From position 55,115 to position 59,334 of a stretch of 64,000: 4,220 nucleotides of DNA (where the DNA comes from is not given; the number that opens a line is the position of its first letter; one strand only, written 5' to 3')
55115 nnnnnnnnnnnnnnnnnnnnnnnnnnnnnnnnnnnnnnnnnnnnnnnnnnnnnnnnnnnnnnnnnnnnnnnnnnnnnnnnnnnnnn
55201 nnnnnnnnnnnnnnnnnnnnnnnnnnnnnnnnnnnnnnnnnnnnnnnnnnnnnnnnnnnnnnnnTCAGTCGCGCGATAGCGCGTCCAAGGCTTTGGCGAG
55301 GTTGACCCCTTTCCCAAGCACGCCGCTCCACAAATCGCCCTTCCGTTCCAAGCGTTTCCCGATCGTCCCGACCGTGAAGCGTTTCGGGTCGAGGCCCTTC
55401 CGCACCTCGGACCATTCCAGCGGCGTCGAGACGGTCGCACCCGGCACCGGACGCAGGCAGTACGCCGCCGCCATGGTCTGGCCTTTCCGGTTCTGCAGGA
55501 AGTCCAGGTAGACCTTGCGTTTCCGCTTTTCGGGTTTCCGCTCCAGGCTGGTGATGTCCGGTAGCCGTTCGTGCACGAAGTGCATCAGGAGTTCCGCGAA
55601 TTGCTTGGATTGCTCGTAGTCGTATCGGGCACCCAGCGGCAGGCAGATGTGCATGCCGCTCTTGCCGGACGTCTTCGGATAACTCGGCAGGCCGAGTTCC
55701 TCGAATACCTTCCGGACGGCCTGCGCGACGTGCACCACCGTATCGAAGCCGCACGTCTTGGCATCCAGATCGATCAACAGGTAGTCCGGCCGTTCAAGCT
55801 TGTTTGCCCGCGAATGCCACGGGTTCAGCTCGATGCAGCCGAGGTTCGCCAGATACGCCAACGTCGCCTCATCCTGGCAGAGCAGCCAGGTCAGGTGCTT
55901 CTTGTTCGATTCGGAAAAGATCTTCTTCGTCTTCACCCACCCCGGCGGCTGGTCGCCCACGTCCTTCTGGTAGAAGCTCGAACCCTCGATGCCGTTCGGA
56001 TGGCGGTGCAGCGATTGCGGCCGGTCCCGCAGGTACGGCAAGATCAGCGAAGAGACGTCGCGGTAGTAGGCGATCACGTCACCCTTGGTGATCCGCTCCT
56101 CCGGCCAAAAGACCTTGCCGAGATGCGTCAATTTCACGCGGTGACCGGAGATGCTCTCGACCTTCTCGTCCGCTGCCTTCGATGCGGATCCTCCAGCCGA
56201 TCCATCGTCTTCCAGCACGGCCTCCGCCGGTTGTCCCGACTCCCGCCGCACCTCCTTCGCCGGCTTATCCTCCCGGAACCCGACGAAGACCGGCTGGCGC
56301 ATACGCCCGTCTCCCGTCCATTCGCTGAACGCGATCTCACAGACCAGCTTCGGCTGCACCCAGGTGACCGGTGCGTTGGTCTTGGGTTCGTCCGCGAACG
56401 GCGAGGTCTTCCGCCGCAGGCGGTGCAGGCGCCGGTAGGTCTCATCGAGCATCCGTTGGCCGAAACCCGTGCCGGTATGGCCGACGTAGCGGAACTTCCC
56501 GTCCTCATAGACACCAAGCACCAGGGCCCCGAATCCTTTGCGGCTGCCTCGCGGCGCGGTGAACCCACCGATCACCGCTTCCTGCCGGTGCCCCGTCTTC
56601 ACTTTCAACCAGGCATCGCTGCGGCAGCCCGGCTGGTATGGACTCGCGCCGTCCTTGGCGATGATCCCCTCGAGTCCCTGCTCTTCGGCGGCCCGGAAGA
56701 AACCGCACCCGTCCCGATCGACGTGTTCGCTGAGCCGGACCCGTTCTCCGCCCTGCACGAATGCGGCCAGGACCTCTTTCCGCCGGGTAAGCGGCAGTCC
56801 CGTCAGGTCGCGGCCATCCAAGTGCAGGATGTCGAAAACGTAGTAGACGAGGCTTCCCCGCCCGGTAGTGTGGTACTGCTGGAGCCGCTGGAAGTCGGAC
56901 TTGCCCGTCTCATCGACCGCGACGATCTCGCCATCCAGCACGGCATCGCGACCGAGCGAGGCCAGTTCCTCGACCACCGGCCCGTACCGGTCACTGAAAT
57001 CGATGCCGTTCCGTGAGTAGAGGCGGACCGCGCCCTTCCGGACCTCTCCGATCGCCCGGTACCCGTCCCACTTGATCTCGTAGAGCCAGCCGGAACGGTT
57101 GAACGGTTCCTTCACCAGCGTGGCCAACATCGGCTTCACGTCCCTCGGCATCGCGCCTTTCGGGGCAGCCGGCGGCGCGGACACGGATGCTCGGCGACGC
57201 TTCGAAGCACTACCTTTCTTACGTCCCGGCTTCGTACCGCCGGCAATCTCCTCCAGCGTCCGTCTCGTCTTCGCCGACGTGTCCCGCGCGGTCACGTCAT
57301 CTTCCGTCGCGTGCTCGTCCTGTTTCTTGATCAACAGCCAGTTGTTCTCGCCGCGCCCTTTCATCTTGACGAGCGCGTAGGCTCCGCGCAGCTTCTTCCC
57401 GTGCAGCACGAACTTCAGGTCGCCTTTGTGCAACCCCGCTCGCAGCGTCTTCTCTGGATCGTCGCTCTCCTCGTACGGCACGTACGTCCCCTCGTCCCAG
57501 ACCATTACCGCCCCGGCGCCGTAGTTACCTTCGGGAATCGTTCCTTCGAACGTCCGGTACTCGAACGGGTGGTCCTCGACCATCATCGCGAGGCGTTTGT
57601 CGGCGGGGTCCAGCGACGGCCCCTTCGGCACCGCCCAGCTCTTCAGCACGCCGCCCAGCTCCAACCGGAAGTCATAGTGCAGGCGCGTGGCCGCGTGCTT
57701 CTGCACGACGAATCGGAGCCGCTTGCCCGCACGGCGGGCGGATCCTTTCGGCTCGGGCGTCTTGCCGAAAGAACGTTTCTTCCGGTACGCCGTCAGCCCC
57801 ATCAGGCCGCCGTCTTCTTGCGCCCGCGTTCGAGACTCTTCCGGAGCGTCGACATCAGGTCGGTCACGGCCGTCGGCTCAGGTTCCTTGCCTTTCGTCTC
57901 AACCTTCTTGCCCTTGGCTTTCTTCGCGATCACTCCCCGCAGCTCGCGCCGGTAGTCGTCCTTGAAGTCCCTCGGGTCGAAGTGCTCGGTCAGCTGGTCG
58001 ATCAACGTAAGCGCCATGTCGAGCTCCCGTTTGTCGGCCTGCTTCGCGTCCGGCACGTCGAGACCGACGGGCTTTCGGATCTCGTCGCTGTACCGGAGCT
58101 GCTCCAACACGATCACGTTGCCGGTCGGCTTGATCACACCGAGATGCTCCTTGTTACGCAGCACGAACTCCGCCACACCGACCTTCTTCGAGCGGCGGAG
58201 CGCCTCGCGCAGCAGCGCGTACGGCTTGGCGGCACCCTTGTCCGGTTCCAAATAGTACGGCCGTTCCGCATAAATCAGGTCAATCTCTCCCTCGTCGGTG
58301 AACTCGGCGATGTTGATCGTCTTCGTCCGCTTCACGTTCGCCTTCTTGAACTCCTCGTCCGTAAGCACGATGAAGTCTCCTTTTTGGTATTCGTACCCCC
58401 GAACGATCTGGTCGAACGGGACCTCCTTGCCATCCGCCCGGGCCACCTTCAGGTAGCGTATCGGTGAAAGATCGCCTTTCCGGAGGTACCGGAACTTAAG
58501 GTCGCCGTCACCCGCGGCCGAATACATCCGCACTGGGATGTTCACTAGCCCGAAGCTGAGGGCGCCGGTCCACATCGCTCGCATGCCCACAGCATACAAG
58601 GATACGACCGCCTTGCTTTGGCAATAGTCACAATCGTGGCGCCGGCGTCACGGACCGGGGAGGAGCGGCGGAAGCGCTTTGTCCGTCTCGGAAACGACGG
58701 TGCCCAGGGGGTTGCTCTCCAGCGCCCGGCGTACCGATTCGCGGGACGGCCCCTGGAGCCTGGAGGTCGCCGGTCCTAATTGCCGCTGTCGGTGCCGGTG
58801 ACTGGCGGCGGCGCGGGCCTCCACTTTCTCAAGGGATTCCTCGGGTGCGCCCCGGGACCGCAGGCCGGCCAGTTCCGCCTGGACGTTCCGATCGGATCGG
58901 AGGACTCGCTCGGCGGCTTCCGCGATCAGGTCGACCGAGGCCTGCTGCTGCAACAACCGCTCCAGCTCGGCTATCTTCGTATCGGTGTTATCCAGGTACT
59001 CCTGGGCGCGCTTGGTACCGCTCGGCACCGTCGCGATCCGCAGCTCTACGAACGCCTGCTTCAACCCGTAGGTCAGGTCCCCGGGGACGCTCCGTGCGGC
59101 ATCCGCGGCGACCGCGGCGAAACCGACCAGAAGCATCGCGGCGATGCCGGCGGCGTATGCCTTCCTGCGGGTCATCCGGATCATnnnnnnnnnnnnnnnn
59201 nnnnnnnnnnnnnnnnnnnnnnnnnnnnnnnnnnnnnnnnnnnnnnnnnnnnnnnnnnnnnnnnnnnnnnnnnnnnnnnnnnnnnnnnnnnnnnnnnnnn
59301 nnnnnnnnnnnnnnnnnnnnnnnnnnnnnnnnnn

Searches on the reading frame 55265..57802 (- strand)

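Call 90: search_protein_families(library=pfam, proteins=[window:55265-57802:-], max_evalue=0.0001)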
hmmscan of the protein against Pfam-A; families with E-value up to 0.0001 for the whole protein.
window:55265-57802:- (845 aa): 4 families
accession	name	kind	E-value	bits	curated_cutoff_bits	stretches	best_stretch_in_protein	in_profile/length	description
PF21686.3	LigD_Prim-Pol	-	2.1e-86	290.1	27.4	1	572-825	1-254/254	LigD, primase-polymerase domain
PF13298.12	LigD_N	-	4.2e-44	149.5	31.1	1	34-146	1-107/107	DNA Ligase D 3'-phosphoesterase domain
PF01068.26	DNA_ligase_A_M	-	1.5e-34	119.9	26.2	1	224-402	1-204/204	ATP dependent DNA ligase domain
PF04679.21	DNA_ligase_A_C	-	4e-32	110.9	27.5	1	421-513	2-94/94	ATP dependent DNA ligase C terminal region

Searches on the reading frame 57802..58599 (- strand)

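Call 90: search_protein_families(library=pfam, proteins=[window:57802-58599:-], max_evalue=0.0001)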
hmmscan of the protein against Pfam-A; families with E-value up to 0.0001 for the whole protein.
window:57802-58599:- (265 aa): 1 family
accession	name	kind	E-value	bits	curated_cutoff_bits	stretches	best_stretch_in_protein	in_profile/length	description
PF02735.22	Ku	-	4.5e-48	164.1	25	1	15-195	1-190/190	Ku70/Ku80 beta-barrel domain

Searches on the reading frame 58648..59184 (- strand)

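Call 90: search_protein_families(library=pfam, proteins=[window:58648-59184:-], max_evalue=0.0001)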
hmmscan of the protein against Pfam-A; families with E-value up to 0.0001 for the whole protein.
window:58648-59184:- (178 aa): 1 family
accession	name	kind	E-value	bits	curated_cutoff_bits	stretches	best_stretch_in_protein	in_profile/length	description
PF18915.5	DUF5667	-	6.1e-06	27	27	1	32-120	2-77/99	Domain of unknown function (DUF5667)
